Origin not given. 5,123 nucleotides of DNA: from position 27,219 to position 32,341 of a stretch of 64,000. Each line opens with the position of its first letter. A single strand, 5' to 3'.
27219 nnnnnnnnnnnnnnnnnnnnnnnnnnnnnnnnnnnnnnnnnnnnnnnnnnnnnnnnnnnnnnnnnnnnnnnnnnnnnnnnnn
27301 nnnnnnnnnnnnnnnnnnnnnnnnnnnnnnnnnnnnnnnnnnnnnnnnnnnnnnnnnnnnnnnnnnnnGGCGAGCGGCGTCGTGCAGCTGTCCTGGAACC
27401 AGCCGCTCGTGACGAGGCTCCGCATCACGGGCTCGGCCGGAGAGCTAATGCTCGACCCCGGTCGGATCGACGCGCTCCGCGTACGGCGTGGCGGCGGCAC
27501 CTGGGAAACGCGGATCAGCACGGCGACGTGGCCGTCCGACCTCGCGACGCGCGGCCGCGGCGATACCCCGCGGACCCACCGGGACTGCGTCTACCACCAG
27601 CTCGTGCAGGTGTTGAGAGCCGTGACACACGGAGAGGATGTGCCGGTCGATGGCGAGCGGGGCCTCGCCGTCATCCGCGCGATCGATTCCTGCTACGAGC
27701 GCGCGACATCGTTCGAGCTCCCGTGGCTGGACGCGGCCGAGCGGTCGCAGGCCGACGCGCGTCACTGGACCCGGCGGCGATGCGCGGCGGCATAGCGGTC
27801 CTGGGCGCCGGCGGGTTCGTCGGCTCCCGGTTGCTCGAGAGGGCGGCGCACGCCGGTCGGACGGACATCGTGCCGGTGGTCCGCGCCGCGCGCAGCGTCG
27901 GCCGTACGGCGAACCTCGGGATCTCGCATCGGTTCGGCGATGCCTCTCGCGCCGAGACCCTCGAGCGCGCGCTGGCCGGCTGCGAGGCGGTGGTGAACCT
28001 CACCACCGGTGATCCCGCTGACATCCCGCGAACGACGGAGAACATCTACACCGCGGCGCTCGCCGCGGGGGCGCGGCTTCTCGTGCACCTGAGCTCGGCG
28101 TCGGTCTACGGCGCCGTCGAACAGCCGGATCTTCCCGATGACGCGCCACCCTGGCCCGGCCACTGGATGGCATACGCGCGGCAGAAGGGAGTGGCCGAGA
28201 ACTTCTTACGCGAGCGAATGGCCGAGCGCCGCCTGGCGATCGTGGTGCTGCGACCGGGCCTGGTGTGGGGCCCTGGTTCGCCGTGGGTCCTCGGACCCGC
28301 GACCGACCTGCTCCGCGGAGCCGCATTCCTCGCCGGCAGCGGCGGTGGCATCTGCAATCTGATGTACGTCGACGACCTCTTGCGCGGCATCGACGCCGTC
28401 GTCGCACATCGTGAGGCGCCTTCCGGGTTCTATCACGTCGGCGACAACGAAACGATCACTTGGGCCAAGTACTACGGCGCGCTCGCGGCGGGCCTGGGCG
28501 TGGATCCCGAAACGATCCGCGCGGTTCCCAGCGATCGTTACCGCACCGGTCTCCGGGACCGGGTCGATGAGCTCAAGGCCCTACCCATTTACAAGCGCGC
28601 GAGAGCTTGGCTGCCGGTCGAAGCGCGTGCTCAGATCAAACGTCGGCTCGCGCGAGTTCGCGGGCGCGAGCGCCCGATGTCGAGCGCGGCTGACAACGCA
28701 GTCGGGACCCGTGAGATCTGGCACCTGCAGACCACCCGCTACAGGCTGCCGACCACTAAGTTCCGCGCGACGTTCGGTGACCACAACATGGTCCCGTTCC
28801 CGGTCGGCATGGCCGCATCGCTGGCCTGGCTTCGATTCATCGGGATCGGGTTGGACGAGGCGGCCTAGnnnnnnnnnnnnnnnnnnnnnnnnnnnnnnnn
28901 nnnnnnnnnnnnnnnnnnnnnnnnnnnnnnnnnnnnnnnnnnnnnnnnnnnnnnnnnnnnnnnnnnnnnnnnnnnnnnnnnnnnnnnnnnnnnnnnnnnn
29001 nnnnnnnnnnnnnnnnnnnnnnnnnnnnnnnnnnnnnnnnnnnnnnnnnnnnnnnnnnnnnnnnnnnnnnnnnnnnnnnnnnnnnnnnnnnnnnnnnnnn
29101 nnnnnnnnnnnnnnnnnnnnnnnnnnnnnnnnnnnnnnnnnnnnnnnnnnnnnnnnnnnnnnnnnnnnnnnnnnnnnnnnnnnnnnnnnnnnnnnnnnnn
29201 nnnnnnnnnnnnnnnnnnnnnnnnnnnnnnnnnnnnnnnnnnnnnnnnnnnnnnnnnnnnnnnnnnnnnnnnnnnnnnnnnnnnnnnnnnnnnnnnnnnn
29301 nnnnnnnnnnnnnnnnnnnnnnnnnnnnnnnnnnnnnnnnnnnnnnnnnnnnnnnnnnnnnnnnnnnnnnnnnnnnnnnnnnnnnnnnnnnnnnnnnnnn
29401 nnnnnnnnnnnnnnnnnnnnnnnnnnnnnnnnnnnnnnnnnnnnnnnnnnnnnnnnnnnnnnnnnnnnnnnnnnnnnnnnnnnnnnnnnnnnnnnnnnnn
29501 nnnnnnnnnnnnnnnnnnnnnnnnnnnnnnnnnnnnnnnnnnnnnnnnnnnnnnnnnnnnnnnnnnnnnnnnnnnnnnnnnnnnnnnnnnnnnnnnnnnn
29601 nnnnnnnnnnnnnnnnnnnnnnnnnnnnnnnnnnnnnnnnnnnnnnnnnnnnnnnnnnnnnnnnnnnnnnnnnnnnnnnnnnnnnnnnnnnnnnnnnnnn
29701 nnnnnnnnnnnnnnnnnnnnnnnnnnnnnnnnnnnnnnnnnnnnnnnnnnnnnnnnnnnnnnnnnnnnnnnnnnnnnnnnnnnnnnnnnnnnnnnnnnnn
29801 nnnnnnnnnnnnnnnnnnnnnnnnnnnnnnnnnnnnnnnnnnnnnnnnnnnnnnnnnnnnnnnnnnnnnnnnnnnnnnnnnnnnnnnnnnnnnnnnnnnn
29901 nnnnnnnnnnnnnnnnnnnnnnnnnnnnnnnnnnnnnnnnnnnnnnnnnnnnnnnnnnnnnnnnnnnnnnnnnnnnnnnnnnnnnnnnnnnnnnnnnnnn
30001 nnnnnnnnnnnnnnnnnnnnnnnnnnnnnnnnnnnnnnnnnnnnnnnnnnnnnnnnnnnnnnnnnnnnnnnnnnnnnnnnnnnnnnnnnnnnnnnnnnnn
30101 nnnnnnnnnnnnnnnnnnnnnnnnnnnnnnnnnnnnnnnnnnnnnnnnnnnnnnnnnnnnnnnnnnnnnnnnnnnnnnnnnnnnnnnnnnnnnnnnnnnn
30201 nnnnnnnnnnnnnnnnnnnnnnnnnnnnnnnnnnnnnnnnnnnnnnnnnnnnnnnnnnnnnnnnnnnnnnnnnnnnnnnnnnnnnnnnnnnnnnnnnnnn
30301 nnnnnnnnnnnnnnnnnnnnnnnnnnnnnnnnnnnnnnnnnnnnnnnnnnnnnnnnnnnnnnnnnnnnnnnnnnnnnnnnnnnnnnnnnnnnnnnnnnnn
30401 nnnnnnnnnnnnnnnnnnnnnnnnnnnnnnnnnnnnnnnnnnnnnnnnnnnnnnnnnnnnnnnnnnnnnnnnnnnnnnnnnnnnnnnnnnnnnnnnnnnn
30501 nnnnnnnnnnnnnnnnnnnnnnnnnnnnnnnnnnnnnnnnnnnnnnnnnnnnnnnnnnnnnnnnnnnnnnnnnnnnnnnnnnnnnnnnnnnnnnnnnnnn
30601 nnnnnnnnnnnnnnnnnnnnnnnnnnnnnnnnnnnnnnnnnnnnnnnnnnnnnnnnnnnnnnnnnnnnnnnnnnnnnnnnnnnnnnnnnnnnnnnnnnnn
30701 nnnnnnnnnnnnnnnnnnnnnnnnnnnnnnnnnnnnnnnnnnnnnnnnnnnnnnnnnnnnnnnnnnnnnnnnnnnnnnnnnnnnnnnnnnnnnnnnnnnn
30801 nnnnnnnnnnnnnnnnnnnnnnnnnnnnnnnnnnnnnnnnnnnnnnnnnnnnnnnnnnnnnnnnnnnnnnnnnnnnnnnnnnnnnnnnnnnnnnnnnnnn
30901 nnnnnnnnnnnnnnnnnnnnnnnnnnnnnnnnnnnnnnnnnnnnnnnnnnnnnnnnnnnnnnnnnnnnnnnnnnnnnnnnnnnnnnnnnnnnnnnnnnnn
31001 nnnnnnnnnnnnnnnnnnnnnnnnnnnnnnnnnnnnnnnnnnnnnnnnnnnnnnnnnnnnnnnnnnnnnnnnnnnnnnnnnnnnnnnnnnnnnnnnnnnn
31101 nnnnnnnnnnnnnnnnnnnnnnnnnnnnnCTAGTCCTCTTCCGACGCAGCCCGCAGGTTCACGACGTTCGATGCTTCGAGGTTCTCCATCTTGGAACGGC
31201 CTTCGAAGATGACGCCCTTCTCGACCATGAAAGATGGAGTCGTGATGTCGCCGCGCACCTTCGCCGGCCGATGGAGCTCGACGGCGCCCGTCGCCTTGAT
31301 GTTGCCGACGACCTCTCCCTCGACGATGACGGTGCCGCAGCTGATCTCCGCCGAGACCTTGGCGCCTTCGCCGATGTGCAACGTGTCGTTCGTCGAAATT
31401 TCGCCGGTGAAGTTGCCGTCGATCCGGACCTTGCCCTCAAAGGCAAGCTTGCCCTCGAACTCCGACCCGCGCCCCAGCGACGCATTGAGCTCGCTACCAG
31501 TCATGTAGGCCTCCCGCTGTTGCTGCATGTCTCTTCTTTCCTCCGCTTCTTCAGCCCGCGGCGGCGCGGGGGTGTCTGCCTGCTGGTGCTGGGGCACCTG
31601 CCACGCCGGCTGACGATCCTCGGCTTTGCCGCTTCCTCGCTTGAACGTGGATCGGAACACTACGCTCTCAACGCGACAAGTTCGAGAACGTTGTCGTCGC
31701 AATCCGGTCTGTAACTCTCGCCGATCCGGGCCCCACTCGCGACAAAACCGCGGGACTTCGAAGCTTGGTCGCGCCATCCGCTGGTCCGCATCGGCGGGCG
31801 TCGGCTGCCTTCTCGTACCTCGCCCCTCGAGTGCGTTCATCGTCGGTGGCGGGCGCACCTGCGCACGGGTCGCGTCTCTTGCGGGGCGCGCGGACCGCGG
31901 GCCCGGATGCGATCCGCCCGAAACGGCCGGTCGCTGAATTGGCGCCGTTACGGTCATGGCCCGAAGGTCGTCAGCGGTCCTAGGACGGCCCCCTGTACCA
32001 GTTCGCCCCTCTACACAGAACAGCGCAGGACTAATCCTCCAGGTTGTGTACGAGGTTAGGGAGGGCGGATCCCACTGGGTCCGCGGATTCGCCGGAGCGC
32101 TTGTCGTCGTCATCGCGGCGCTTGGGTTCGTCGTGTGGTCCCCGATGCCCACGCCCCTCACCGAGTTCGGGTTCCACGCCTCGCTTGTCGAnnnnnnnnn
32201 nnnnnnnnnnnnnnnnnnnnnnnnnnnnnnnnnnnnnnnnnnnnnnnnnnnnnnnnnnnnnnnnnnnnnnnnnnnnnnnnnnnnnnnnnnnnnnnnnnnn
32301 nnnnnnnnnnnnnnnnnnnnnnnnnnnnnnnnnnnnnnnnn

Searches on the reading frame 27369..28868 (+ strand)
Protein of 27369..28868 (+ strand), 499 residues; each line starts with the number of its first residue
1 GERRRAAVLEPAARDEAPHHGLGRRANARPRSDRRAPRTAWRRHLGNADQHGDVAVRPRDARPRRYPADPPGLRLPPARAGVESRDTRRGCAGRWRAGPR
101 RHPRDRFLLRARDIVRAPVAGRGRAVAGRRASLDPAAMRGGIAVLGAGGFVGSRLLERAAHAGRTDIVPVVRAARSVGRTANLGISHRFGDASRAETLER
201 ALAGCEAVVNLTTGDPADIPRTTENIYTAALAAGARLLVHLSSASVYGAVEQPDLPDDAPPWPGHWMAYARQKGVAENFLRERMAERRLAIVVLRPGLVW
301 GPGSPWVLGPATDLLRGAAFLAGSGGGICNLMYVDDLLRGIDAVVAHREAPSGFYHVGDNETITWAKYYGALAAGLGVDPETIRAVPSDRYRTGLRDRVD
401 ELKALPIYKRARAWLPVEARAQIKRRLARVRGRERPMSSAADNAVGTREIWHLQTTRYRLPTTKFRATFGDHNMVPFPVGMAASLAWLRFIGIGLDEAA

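Call 6: search_protein_families(library=pfam, proteins=[window:27369-28868:+], max_evalue=0.001)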
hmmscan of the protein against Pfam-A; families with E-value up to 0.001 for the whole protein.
window:27369-28868:+ (499 aa): 5 families
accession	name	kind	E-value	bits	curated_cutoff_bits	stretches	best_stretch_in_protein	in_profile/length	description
PF01370.27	Epimerase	-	7e-20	71.9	20.9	1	142-356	1-238/240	NAD dependent epimerase/dehydratase family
PF13460.12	NAD_binding_10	-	1.8e-15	57.7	27.2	1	146-297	1-144/184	NAD(P)H-binding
PF01073.25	3Beta_HSD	-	8.1e-09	35.3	22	1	143-336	1-220/280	3-beta hydroxysteroid dehydrogenase/isomerase family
PF04321.23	RmlD_sub_bind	-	1.2e-05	25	27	1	221-394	80-249/287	RmlD substrate binding domain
PF07993.18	NAD_binding_4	-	0.00012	21.7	20.1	0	237-304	131-210/258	Male sterility protein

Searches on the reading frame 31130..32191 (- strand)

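Call 11: search_protein_families(library=pfam, proteins=[window:31130-32191:-], max_evalue=0.01)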
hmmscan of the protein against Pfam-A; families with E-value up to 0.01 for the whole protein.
window:31130-32191:- (353 aa): 1 family
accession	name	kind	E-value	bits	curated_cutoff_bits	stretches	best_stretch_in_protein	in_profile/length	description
PF04519.19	Bactofilin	-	5.7e-28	97.5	27.9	1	239-333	3-97/98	Polymer-forming cytoskeletal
